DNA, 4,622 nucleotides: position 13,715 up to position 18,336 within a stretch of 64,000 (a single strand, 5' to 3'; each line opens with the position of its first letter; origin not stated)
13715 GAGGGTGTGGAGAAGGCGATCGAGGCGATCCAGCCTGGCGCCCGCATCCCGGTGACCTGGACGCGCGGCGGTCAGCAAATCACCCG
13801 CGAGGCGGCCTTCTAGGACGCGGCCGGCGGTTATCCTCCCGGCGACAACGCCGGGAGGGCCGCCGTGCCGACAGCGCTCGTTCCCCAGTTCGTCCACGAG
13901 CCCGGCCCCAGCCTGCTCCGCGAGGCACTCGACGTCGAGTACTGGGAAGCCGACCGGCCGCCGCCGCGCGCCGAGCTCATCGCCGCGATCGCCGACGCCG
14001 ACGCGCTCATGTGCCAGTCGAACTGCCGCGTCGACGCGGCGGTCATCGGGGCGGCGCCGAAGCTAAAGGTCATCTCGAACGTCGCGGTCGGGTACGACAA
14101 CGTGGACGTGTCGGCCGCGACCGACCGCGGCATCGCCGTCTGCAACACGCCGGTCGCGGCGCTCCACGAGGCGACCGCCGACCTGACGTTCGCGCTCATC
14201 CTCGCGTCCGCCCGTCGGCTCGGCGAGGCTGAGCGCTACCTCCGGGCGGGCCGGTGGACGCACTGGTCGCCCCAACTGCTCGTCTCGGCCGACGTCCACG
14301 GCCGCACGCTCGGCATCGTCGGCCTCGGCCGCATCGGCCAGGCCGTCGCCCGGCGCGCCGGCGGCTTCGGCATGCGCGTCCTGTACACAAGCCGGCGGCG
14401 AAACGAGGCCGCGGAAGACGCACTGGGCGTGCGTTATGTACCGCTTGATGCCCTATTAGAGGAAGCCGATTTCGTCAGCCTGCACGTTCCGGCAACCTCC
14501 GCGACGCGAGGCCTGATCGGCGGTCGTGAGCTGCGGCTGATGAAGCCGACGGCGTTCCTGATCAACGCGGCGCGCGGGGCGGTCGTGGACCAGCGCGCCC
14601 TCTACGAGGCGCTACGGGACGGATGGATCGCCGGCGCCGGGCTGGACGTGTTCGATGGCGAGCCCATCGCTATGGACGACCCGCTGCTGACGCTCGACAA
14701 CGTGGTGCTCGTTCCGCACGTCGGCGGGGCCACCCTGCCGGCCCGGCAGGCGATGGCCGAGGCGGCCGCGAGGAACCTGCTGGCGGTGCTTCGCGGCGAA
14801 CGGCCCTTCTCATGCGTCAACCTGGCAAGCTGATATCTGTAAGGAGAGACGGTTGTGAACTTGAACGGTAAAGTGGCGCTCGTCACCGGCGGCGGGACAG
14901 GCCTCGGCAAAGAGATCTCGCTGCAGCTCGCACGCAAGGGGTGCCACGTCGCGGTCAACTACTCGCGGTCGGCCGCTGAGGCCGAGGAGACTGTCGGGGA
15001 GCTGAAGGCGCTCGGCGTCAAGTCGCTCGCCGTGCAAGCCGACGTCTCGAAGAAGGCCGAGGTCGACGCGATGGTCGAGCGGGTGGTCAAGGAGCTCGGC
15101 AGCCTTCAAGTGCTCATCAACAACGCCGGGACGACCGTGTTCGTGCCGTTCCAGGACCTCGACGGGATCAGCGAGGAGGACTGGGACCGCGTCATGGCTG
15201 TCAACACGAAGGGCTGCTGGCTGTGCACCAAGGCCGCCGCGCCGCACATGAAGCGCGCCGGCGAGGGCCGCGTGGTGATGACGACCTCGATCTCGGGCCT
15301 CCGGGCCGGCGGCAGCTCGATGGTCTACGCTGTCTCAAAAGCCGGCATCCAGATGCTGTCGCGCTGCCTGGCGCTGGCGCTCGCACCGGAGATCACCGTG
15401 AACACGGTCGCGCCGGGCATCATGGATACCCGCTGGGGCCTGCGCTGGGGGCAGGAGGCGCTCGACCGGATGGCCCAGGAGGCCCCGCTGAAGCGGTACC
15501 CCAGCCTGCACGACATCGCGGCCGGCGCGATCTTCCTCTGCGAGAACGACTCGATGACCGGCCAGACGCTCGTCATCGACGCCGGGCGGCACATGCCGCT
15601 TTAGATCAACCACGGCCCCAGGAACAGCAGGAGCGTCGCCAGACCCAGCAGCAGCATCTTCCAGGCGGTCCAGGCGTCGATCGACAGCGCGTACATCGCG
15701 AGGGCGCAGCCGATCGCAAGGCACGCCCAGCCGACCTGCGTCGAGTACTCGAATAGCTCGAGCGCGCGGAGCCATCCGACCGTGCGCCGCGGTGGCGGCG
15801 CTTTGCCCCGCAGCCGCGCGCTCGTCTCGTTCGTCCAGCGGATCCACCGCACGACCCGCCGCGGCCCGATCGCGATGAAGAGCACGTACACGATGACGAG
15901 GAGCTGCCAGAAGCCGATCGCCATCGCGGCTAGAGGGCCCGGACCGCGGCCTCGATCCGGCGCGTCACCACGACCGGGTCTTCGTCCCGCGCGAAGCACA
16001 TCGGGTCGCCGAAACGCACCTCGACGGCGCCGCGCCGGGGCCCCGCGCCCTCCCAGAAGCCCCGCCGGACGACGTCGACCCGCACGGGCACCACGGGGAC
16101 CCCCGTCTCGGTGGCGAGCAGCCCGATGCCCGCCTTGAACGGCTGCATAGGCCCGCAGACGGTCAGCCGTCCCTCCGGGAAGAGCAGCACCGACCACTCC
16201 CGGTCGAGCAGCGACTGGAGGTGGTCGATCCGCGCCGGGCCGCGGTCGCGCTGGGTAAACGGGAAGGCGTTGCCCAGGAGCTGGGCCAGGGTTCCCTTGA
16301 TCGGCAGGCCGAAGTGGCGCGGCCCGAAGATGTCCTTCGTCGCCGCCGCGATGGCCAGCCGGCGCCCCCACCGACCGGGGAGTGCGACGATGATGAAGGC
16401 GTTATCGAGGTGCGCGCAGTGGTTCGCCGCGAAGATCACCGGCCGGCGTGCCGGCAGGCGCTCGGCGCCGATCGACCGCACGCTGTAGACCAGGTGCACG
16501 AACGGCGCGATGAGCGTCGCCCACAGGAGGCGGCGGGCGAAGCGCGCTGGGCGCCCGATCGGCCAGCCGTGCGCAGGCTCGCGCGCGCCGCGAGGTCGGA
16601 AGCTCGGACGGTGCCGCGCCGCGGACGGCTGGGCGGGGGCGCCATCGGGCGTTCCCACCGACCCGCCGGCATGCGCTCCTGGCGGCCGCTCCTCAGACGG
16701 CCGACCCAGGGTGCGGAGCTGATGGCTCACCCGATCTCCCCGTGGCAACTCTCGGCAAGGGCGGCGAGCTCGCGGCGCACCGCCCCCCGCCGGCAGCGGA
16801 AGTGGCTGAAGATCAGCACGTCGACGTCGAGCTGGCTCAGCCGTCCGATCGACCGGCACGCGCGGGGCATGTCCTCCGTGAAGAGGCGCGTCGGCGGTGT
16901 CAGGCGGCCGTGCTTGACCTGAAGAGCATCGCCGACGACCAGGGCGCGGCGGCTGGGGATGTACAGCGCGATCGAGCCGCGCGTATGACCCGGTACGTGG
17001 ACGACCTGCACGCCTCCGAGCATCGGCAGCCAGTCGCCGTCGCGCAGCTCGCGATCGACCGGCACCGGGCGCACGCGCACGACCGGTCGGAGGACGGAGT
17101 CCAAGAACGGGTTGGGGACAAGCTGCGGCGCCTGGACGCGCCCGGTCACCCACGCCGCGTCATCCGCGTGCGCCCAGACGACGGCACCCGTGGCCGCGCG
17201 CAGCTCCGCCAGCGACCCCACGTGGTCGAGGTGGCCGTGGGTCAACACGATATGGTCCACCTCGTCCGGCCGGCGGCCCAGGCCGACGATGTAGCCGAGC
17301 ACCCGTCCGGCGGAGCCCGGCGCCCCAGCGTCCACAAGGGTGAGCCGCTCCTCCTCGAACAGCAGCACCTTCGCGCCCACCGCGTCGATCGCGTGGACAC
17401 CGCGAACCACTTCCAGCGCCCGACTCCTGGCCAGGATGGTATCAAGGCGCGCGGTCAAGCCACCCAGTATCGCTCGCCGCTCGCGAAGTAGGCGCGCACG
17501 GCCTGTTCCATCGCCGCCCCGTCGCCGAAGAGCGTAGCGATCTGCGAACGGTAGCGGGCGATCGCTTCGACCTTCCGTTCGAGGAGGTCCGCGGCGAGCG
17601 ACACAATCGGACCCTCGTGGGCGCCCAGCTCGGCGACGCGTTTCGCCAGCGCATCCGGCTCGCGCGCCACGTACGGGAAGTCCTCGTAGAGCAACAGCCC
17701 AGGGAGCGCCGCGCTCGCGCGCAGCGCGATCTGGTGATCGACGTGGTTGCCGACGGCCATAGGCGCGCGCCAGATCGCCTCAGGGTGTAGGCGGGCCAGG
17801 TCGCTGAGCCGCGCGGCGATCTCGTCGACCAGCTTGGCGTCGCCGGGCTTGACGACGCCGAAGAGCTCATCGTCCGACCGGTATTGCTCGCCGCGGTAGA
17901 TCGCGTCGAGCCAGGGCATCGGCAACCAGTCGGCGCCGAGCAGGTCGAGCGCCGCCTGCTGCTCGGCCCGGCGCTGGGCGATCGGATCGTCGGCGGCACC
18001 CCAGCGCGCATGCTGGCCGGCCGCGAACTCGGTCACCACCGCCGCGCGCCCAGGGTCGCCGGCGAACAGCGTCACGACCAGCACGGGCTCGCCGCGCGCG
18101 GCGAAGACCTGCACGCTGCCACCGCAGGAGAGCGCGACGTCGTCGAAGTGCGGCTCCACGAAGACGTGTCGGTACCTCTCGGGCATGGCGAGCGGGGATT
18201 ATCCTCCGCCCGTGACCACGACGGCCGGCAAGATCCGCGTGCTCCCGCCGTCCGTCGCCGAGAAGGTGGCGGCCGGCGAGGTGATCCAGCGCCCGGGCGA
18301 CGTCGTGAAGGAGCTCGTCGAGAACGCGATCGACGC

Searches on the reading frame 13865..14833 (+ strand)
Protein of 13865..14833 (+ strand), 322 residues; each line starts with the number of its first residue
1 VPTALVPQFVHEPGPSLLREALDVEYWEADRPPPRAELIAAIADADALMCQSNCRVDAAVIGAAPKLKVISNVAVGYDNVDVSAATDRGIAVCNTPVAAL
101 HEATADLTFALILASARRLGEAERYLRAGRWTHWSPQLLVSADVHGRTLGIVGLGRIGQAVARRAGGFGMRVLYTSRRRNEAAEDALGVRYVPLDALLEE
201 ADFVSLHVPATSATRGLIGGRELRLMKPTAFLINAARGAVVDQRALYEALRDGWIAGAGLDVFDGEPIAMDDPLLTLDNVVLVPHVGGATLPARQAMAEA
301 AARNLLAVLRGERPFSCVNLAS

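Call 25: search_protein_families(library=pfam, proteins=[window:13865-14833:+], max_evalue=0.000001)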
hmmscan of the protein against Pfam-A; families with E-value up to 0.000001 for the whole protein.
window:13865-14833:+ (322 aa): 2 families
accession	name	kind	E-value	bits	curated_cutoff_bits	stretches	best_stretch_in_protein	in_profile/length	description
PF02826.25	2-Hacid_dh_C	-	2.3e-65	219.7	25.1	1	109-287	1-178/178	D-isomer specific 2-hydroxyacid dehydrogenase, NAD binding domain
PF00389.36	2-Hacid_dh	-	1.7e-32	112.3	24.6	1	11-319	8-134/134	D-isomer specific 2-hydroxyacid dehydrogenase, catalytic domain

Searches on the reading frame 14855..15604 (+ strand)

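Call 25: search_protein_families(library=pfam, proteins=[window:14855-15604:+], max_evalue=0.000001)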
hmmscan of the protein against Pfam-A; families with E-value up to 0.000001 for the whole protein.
window:14855-15604:+ (249 aa): 3 families
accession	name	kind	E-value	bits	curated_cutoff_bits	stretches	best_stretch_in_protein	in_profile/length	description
PF00106.31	adh_short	-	5.4e-55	186.3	26.6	1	6-193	1-185/195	short chain dehydrogenase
PF13561.12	adh_short_C2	-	3.3e-52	177.8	27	1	15-246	6-236/236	Enoyl-(Acyl carrier protein) reductase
PF08659.16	KR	-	6.5e-18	65.7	22.6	1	8-163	3-154/180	KR domain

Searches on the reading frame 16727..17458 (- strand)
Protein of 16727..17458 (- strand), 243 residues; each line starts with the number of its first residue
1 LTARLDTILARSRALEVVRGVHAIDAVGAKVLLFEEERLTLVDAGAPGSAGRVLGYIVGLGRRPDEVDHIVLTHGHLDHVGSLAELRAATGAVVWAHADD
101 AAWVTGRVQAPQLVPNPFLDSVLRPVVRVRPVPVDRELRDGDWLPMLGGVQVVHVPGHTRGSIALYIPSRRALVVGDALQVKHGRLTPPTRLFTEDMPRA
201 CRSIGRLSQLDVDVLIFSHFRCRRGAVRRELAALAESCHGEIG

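Call 26: search_protein_families(library=pfam, proteins=[window:16727-17458:-], max_evalue=0.000001)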
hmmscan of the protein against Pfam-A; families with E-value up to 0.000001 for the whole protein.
window:16727-17458:- (243 aa): 2 families
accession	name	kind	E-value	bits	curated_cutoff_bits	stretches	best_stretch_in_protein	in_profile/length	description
PF00753.33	Lactamase_B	-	3.4e-29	102.6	22.7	1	32-219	10-196/196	Metallo-beta-lactamase superfamily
PF12706.13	Lactamase_B_2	-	2.4e-07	31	27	1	62-142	26-100/200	Beta-lactamase superfamily domain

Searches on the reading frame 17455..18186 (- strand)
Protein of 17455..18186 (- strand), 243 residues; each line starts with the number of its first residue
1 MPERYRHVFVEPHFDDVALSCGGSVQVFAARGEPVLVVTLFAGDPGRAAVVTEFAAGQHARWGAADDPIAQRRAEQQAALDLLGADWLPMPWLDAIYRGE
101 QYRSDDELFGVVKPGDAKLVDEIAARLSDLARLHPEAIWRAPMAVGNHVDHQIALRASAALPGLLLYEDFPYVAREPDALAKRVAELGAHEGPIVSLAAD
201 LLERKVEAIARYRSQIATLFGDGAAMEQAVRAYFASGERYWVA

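Call 26: search_protein_families(library=pfam, proteins=[window:17455-18186:-], max_evalue=0.000001)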
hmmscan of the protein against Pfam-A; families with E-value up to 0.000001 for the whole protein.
window:17455-18186:- (243 aa): 1 family
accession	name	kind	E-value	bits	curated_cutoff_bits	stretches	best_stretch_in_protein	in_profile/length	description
PF02585.22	PIG-L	-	9.5e-13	49.2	28.2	1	9-157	2-124/129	GlcNAc-PI de-N-acetylase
